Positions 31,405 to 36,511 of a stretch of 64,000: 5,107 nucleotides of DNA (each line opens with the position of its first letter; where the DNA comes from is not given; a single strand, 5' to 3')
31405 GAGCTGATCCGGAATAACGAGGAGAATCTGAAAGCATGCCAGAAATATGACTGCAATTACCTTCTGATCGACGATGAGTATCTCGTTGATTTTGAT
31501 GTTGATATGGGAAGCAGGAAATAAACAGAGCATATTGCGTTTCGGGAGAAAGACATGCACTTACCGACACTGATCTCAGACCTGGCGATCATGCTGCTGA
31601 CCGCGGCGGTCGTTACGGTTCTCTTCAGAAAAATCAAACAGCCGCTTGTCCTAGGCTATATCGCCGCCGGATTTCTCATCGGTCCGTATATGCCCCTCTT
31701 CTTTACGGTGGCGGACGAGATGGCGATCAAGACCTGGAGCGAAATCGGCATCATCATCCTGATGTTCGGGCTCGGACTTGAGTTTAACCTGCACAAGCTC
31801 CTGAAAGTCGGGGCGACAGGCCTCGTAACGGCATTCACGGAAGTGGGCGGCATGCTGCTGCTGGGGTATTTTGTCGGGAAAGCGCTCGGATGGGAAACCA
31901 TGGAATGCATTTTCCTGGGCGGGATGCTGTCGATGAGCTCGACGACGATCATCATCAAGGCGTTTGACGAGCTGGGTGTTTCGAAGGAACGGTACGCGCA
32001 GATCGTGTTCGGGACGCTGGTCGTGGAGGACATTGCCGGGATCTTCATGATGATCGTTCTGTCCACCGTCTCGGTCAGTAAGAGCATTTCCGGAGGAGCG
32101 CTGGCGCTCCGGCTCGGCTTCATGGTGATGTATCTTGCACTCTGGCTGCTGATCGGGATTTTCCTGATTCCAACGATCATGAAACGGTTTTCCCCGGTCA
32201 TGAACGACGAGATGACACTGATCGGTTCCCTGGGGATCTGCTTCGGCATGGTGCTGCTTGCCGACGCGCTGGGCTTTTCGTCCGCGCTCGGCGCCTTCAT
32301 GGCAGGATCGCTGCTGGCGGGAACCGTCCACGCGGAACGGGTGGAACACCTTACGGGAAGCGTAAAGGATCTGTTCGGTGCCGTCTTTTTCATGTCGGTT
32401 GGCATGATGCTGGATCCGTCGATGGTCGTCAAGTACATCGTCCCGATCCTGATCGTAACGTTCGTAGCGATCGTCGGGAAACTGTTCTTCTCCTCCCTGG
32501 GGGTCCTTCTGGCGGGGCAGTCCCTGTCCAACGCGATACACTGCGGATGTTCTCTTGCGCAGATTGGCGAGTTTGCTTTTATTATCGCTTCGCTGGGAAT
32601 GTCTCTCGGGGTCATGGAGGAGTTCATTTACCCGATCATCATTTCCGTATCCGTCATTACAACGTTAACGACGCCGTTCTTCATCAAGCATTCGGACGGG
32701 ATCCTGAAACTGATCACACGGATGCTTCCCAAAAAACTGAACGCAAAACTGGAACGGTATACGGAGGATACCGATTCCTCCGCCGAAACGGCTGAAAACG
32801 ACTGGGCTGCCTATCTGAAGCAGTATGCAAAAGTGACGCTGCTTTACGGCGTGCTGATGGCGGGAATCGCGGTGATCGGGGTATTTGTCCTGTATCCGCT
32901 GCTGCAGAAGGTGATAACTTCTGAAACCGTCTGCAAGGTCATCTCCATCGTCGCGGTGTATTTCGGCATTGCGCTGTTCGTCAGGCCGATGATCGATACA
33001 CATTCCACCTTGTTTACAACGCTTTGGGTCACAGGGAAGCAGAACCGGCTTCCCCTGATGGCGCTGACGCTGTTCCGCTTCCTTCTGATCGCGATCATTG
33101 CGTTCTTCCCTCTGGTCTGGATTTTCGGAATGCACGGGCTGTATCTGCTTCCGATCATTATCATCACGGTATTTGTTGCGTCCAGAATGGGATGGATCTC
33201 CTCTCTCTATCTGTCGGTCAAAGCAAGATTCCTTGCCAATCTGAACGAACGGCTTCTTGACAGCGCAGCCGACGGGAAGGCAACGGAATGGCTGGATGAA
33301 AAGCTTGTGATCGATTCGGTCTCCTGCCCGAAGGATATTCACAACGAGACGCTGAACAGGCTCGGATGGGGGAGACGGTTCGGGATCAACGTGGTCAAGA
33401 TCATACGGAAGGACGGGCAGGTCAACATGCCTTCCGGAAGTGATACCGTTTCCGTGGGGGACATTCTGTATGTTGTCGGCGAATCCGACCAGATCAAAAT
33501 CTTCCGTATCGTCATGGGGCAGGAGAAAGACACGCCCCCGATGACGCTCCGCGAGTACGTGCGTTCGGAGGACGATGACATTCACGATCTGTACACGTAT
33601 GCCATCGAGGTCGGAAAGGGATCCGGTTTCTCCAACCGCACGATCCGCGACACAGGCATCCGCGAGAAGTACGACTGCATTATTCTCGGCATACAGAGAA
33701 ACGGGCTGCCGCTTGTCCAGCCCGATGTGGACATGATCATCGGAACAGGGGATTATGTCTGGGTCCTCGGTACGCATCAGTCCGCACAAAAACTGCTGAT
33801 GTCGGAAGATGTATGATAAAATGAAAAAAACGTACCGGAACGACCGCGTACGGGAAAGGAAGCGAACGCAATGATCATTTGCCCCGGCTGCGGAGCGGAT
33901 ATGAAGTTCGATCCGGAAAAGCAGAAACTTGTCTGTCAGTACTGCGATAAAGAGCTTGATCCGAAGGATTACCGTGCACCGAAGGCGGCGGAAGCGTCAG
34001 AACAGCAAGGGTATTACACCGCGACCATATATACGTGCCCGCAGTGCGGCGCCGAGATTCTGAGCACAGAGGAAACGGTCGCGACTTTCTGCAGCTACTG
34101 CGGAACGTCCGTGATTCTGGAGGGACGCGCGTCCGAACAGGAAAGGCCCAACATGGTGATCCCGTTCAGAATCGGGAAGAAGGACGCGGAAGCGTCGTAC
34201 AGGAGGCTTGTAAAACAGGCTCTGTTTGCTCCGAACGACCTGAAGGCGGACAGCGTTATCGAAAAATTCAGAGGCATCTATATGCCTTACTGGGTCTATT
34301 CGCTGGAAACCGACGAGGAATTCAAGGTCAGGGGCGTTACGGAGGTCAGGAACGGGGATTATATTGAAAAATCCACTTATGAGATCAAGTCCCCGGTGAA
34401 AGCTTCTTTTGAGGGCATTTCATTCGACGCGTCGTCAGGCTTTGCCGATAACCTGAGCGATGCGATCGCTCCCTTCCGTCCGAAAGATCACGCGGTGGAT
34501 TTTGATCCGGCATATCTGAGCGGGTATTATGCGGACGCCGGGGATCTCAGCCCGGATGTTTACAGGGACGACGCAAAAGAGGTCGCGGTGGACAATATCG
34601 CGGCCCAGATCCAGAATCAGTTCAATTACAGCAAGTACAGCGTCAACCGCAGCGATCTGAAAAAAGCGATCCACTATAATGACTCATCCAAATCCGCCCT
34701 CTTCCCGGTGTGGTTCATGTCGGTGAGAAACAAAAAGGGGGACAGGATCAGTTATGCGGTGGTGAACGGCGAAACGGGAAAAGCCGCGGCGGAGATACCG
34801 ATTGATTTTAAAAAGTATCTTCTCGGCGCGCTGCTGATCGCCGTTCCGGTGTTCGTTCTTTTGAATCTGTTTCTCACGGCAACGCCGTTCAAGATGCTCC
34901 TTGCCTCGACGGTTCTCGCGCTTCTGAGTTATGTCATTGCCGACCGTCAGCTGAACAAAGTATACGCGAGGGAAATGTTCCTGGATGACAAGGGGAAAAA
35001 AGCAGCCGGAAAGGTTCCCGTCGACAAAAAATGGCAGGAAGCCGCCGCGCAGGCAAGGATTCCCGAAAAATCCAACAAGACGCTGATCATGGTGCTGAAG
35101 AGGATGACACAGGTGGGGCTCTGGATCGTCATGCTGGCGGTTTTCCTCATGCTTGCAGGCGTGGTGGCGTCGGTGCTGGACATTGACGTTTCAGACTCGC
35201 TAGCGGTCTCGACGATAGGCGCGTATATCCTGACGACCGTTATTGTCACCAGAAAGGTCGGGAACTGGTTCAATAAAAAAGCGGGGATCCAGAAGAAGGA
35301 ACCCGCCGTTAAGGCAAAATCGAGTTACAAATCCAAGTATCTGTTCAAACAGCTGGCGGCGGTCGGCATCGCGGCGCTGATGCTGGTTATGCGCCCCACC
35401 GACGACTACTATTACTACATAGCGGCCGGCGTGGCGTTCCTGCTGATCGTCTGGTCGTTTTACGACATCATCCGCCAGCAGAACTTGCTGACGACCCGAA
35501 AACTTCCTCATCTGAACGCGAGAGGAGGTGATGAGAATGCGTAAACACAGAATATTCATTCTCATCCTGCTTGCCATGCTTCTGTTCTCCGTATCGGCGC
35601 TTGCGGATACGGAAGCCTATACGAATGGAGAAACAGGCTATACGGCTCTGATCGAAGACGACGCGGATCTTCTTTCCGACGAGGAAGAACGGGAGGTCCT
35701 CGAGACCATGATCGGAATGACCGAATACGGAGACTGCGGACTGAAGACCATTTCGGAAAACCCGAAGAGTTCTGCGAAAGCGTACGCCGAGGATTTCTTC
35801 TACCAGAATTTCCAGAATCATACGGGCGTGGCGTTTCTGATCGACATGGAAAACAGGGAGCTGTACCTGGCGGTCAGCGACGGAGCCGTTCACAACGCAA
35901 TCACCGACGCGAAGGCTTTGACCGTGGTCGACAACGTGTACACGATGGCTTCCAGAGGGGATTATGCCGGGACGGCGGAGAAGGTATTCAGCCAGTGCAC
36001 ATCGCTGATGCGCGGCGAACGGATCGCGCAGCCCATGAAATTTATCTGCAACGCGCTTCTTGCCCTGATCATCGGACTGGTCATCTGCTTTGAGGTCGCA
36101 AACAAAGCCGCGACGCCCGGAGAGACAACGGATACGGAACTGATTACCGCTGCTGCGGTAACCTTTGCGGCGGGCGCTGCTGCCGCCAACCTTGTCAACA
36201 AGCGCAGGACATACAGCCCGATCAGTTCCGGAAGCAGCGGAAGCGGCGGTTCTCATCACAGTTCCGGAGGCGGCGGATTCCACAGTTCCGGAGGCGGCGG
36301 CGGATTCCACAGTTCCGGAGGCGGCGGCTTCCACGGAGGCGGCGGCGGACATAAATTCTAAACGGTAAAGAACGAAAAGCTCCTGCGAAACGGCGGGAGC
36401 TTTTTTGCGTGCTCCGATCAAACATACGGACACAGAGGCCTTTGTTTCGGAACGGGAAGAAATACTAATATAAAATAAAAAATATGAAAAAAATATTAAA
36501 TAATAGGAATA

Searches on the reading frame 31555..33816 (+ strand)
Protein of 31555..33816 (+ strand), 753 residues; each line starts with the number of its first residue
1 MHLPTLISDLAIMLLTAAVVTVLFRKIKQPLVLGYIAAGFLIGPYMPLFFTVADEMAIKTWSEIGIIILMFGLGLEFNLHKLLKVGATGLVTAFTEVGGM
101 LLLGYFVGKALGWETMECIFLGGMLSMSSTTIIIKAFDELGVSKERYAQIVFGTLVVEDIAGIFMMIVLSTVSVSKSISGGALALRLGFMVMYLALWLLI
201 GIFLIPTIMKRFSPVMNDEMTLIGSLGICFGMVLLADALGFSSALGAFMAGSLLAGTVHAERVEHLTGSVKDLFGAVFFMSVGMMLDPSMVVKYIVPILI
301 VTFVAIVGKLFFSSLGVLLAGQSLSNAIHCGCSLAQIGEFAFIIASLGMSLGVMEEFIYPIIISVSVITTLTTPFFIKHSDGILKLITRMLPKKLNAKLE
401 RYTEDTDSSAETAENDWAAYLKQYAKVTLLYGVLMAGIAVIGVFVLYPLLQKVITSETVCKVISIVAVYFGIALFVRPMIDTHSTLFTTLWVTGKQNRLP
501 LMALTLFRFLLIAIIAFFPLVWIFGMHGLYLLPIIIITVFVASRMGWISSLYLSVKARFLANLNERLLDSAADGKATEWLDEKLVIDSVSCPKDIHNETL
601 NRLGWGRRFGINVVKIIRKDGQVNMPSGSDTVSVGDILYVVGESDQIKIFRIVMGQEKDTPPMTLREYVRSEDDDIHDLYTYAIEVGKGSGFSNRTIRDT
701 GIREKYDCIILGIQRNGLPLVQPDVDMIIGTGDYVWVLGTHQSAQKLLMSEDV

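Call 21: search_protein_families(library=pfam, proteins=[window:31555-33816:+], max_evalue=0.00001)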
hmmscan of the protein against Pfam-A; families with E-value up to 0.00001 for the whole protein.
window:31555-33816:+ (753 aa): 2 families
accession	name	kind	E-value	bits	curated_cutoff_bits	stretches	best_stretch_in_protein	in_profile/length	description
PF00999.27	Na_H_Exchanger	-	1.2e-54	186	26.2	1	15-377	2-374/375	Sodium/hydrogen exchanger, transmembrane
PF02080.26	TrkA_C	-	2.6e-23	82.1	27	2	683-747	3-66/71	TrkA-C domain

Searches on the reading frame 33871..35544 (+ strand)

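Call 21: search_protein_families(library=pfam, proteins=[window:33871-35544:+], max_evalue=0.00001)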
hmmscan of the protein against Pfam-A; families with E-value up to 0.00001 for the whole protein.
window:33871-35544:+ (557 aa): 1 family
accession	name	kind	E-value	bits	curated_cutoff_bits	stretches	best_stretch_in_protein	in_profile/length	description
PF08271.17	Zn_Ribbon_TF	-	2.8e-06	27.2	29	0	54-79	1-27/43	TFIIB zinc-binding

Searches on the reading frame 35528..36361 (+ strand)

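Call 23: search_protein_families(library=pfam, proteins=[window:35528-36361:+], max_evalue=0.00001)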
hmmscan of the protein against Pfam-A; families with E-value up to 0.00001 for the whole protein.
window:35528-36361:+ (277 aa): 1 family
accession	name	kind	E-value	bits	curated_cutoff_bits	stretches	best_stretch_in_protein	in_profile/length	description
PF04536.20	TPM_phosphatase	-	3.9e-11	43.5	22.1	1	43-158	2-123/125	TPM domain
